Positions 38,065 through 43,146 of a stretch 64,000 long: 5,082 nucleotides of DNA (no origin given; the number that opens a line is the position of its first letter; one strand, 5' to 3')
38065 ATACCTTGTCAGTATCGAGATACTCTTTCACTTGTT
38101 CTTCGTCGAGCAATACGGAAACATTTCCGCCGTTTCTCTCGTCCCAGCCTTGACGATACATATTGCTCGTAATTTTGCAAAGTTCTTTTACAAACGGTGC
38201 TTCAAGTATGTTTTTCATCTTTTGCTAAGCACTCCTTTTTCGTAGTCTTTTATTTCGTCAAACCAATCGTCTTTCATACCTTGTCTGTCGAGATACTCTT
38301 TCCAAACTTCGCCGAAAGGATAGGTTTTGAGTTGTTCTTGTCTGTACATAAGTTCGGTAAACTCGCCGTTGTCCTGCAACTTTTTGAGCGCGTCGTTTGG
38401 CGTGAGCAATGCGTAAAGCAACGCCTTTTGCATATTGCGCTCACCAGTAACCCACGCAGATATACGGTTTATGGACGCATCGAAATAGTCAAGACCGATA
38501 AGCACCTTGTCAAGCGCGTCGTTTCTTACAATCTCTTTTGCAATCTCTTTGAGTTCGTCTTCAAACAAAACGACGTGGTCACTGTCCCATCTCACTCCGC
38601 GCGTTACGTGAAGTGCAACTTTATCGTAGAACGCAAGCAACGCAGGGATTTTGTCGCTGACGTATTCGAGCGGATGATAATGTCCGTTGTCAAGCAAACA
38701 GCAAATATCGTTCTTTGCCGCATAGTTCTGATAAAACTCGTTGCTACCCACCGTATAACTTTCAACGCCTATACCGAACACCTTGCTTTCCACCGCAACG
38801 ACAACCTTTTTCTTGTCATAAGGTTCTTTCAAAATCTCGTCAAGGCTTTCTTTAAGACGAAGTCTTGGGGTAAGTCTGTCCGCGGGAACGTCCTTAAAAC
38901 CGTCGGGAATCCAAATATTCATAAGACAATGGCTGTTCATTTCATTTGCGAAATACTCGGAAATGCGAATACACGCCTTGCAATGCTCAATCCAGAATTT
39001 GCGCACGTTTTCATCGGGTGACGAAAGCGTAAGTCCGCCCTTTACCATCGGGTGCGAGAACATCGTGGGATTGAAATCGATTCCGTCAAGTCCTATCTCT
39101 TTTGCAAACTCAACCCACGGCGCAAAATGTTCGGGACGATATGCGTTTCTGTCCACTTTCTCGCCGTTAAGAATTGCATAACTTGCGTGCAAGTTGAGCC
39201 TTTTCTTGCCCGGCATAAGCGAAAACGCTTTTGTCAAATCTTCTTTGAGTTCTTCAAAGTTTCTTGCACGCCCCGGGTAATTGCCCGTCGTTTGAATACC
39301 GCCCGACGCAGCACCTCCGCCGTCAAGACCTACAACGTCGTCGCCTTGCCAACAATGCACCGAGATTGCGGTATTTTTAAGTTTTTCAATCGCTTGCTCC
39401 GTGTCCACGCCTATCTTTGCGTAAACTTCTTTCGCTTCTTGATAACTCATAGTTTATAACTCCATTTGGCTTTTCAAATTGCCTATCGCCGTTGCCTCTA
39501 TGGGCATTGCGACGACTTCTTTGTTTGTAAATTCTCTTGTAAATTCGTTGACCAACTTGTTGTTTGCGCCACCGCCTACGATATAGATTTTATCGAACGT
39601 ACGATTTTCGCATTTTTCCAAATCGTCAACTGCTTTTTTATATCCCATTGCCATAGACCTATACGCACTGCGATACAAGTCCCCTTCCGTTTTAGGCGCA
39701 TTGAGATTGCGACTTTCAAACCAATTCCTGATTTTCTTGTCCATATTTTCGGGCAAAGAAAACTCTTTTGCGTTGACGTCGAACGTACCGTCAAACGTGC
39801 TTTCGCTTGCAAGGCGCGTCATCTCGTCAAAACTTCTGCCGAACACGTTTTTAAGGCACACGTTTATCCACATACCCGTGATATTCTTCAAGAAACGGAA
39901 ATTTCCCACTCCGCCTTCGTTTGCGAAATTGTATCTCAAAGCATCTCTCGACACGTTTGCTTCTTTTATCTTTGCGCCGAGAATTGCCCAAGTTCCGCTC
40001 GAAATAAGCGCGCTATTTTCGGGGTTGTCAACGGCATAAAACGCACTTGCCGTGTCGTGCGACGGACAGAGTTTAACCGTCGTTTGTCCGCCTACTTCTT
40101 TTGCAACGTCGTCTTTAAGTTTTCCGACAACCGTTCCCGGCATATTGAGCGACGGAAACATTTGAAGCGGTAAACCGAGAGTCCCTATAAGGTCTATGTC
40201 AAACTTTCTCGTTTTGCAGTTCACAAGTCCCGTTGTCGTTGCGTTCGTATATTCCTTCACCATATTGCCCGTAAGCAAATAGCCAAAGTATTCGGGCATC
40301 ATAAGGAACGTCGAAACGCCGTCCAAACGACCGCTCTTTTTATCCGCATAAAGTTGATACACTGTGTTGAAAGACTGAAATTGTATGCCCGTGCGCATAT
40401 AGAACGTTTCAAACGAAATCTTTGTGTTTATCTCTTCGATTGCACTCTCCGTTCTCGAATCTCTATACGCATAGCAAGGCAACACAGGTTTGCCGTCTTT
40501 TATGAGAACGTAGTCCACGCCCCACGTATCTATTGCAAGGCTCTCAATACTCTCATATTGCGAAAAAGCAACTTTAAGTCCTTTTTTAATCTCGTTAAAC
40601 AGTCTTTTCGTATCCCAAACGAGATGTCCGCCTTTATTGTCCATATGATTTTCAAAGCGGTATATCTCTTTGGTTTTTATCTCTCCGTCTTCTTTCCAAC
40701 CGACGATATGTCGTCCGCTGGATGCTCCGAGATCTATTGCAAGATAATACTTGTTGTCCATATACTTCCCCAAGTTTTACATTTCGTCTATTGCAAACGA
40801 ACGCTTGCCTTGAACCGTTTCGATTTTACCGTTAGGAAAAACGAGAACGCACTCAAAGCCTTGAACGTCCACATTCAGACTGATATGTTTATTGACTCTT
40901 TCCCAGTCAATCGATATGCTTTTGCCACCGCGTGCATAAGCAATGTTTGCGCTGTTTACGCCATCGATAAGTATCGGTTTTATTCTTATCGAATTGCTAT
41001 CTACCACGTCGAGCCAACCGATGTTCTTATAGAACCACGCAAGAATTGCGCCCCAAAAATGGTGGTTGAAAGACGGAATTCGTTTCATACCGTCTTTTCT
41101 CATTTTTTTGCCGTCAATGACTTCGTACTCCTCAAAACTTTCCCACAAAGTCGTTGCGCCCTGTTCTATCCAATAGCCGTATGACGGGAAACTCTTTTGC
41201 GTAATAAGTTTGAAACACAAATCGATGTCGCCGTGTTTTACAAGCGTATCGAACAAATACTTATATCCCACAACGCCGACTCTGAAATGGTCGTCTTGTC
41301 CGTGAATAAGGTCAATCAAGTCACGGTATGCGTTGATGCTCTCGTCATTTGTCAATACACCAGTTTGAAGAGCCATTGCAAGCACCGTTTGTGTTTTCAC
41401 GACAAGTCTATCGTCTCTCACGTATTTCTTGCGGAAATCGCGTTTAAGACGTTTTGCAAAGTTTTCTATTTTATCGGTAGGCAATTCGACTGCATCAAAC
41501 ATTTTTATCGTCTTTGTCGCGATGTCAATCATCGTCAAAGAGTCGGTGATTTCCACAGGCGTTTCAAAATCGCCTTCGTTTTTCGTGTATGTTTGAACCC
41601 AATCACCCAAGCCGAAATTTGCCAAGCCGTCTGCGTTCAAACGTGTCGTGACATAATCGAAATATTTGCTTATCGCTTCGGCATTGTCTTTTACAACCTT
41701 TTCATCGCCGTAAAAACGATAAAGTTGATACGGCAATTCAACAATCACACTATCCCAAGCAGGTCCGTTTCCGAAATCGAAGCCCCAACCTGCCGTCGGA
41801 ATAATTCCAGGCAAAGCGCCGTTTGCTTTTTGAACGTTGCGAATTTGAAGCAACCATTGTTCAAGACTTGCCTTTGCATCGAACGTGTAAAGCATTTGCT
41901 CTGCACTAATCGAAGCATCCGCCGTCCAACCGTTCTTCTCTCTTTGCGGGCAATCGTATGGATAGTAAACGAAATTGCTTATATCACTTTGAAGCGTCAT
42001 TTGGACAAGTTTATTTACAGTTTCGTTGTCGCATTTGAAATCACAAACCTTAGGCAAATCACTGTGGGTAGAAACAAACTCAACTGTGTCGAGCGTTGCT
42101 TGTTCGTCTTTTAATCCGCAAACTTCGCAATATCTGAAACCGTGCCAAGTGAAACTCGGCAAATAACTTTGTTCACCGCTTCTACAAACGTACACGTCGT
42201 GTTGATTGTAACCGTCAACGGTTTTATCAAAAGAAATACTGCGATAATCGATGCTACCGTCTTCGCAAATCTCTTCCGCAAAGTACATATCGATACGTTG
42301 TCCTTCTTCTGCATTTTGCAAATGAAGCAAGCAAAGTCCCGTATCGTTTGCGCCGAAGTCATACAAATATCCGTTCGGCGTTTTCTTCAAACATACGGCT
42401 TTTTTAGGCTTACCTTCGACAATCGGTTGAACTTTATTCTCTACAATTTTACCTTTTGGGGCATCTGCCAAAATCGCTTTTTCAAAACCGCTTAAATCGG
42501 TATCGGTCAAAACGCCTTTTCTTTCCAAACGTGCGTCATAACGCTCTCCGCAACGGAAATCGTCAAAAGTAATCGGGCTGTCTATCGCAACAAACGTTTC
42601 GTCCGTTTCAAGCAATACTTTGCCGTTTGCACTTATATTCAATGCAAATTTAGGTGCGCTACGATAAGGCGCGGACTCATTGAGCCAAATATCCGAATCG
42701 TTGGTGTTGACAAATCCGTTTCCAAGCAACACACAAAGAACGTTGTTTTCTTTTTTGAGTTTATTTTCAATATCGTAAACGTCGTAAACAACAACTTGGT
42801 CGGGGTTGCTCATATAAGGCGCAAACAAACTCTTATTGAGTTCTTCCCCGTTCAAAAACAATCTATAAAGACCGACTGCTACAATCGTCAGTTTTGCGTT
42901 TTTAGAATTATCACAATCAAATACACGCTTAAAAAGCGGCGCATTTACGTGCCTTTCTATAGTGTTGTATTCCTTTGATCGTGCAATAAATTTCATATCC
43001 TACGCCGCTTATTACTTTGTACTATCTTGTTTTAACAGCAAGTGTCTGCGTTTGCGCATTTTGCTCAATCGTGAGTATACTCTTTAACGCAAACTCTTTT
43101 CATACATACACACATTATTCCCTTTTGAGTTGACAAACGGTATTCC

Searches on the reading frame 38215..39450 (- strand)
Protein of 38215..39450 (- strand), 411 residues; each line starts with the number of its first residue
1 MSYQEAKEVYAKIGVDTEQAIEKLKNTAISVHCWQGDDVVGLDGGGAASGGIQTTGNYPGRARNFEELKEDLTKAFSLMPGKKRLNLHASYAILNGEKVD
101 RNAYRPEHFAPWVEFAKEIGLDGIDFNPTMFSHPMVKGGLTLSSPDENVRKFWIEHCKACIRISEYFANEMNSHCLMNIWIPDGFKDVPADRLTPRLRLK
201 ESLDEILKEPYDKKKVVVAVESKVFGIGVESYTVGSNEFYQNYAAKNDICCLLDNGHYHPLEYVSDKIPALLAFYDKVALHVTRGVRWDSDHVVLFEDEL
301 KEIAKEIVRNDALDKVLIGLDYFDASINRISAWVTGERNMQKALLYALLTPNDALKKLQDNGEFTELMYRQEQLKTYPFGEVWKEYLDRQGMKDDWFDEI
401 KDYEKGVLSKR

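Call 78: search_protein_families(library=pfam, proteins=[window:38215-39450:-], max_evalue=0.001)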
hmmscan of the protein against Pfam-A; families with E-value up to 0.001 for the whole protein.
window:38215-39450:- (411 aa): 1 family
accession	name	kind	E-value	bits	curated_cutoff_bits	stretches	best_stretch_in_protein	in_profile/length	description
PF06134.17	RhaA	-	3e-185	616.8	22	1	2-411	6-417/417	L-rhamnose isomerase (RhaA)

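Call 98: list_cluster_members(proteins=[window:38215-39450:-, window:39454-40773:-, window:40777-42996:-, window:37406-38218:-, window:29548-30405:-, window:27416-28246:-])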
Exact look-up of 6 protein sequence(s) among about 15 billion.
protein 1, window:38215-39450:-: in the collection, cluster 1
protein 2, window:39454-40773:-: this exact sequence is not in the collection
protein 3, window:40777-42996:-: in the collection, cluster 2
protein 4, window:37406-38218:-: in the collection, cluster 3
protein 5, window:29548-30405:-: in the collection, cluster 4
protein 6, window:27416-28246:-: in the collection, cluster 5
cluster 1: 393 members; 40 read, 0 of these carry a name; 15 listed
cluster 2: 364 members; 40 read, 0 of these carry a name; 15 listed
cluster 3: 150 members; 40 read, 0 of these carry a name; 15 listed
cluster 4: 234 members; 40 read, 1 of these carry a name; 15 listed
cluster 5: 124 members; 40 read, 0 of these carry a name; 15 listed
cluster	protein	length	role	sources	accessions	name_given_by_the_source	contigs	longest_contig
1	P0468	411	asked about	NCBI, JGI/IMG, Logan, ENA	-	-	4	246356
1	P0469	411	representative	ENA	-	-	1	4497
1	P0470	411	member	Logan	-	-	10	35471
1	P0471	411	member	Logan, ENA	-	-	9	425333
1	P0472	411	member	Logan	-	-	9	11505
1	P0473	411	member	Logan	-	-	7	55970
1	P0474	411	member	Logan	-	-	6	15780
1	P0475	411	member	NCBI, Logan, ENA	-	-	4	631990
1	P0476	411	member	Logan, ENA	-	-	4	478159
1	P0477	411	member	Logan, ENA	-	-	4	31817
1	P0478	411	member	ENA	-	-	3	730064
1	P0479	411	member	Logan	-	-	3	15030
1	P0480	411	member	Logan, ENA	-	-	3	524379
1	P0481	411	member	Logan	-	-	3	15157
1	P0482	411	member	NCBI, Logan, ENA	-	-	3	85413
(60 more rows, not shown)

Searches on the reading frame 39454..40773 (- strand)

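Call 78: search_protein_families(library=pfam, proteins=[window:39454-40773:-], max_evalue=0.001)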
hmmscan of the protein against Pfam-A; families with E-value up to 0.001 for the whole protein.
window:39454-40773:- (439 aa): 2 families
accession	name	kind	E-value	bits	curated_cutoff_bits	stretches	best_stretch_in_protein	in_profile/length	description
PF00370.27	FGGY_N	-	5.7e-31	108.4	28.8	1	9-243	1-241/245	FGGY family of carbohydrate kinases, N-terminal domain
PF02782.22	FGGY_C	-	1.3e-18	68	27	1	256-433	2-191/198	FGGY family of carbohydrate kinases, C-terminal domain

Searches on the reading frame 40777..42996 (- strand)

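Call 78: search_protein_families(library=pfam, proteins=[window:40777-42996:-], max_evalue=0.001)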
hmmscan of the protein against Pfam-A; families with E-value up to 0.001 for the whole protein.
window:40777-42996:- (739 aa): 3 families
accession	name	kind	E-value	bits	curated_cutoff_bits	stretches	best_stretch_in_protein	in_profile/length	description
PF17389.8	Bac_rhamnosid6H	-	3.2e-79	267.1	24.5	1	317-659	3-339/339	Bacterial alpha-L-rhamnosidase 6 hairpin glycosidase domain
PF08531.16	Bac_rhamnosid_N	-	2e-23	83.5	25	1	32-192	4-168/172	Alpha-L-rhamnosidase N-terminal domain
PF05592.18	Bac_rhamnosid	-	1.4e-15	57.5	22.2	1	206-302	4-94/102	Bacterial alpha-L-rhamnosidase concanavalin-like domain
